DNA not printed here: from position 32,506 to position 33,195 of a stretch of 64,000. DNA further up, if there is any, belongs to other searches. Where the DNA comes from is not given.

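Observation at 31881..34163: Arginase-fold ureohydrolase translationally coupled to a stand-alone urease-gamma-like protein and a His-rich Ni/Co transporter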

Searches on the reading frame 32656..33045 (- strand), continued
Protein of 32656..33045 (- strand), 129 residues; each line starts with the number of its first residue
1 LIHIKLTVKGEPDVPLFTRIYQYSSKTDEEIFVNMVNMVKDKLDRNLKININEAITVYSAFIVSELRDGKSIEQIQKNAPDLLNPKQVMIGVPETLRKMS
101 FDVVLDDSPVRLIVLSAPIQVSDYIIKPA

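Call 92: find_homologous_proteins(query=L031:6001-6387:+, max_evalue=0.00001)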
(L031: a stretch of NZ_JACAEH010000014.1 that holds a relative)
Query L031:6001-6387:+ (128 aa): 60 proteins with E <= 0.00001 among 75 candidates.
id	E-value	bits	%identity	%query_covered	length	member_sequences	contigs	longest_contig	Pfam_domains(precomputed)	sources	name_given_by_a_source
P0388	3.8e-76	271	100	100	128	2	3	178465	PF00547.24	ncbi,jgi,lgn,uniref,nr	ncbi:MAG: urease subunit gamma [Nitrososphaera sp.]|uniref:urease subunit gamma n=1 Tax=Nitrososphae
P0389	1.9e-66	239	85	100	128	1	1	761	PF00547.24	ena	-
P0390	1.8e-65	236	85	100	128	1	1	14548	PF00547.24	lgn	-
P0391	2.3e-65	236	87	100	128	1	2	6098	PF00547.24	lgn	-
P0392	6.5e-65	234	86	100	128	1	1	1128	PF00547.24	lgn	-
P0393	3.8e-64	232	85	100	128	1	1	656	PF00547.24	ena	-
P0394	9.9e-62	224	81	100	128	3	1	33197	PF00547.24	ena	-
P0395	7.4e-61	221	83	99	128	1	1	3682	PF00547.24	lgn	-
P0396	3.0e-58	213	78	100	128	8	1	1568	PF00547.24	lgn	-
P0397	3.1e-57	210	76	100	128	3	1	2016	PF00547.24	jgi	jgi:urease gamma subunit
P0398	3.0e-56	206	77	100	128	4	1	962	PF00547.24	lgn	-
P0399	3.0e-55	203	77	100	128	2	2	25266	PF00547.24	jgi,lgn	jgi:urease subunit gamma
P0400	4.1e-54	200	74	100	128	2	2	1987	PF00547.24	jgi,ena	-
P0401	7.8e-53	195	74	100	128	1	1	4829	PF00547.24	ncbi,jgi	jgi:urease subunit gamma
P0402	6.0e-52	193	70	99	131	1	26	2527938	PF00547.24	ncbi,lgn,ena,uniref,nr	ncbi:urease subunit gamma [Nitrososphaera viennensis]|uniref:Uncharacterized protein n=2 Tax=Nitroso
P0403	1.0e-51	192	72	100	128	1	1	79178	PF00547.24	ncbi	-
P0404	3.2e-51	190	70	100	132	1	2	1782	PF00547.24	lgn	-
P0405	9.6e-51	189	71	98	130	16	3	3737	PF00547.24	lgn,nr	nr:urease subunit gamma [uncultured Nitrososphaera sp.]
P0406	3.9e-50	187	68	98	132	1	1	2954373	PF00547.24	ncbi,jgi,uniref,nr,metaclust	ncbi:urea amidohydrolase (urease) gamma subunit [Candidatus Nitrososphaera evergladensis SR1]|jgi:ur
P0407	5.4e-50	186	70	100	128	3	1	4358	PF00547.24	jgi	jgi:urease gamma subunit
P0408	2.5e-49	184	67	98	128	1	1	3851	PF00547.24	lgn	-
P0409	2.7e-49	184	70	100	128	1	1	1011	PF00547.24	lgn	-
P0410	3.5e-49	184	67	98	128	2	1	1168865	PF00547.24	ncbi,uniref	ncbi:urease subunit gamma [Candidatus Nitrososphaera sp. FF02]|uniref:urease subunit gamma n=1 Tax=C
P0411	6.5e-49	183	67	98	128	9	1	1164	PF00547.24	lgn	-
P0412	2.7e-48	181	67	98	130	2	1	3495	PF00547.24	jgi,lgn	jgi:urease subunit gamma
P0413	4.4e-48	180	66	100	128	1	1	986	PF00547.24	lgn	-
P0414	1.1e-47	179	70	100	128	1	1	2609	PF00547.24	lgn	-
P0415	2.4e-47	178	65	98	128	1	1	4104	PF00547.24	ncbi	-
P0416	3.5e-47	177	67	98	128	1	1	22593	PF00547.24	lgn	-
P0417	3.7e-47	177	67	100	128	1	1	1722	PF00547.24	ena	-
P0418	3.9e-47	177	67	100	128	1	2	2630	PF00547.24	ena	-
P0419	4.6e-47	177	66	98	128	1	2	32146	PF00547.24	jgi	jgi:urease gamma subunit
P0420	3.4e-46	174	65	98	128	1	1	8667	PF00547.24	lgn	-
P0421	5.2e-46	173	69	92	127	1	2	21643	PF00547.24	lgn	-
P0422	5.9e-46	173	64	100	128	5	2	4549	PF00547.24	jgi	jgi:urease gamma subunit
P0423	8.4e-46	173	63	100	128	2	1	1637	PF00547.24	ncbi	ncbi:MAG: urease subunit gamma [Nitrososphaera sp.]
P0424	1.1e-45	172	65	100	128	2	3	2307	PF00547.24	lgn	-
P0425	1.7e-45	172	63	98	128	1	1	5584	PF00547.24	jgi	jgi:urease subunit gamma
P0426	2.8e-45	171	65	100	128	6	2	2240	PF00547.24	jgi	jgi:urease gamma subunit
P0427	3.2e-45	171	63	100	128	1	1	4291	PF00547.24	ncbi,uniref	ncbi:MAG: urease subunit gamma [Nitrososphaera sp.]|uniref:urease subunit gamma n=1 Tax=Nitrososphae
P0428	6.2e-45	170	64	100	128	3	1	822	PF00547.24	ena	-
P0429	6.2e-45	170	64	98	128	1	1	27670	PF00547.24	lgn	-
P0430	2.3e-44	168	65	100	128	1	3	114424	PF00547.24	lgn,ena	-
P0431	4.3e-44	167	67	98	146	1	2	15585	PF00547.24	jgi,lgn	jgi:urease gamma subunit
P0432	5.7e-44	167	64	98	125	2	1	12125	PF00547.24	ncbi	-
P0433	6.6e-44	167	64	98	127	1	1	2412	PF00547.24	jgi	jgi:urease gamma subunit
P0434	1.2e-43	166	62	98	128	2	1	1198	PF00547.24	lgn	-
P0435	2.2e-43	165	63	98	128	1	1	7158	PF00547.24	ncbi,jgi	jgi:urease gamma subunit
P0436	4.7e-43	164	64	98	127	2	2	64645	PF00547.24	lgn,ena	-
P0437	5.1e-43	164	65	96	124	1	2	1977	PF00547.24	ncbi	ncbi:MAG: urease subunit gamma, partial [Nitrososphaera sp.]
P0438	7.4e-43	163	59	100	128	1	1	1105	PF00547.24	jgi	jgi:urease gamma subunit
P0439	1.9e-42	162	61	98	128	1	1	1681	PF00547.24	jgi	jgi:urease subunit gamma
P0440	2.9e-42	161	62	100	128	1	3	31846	PF00547.24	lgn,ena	-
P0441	4.6e-40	154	62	100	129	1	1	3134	PF00547.24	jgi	jgi:urease gamma subunit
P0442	8.1e-40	154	59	100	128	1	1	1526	PF00547.24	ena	-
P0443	1.2e-39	153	57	99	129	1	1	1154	PF00547.24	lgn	-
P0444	6.3e-38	147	57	99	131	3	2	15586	PF00547.24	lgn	-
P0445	2.8e-37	145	57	99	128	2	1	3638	PF00547.24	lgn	-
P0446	9.9e-30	121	48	99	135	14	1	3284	PF00547.24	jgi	jgi:urease gamma subunit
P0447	8.1e-24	102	60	63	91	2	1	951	PF00547.24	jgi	jgi:urease gamma subunit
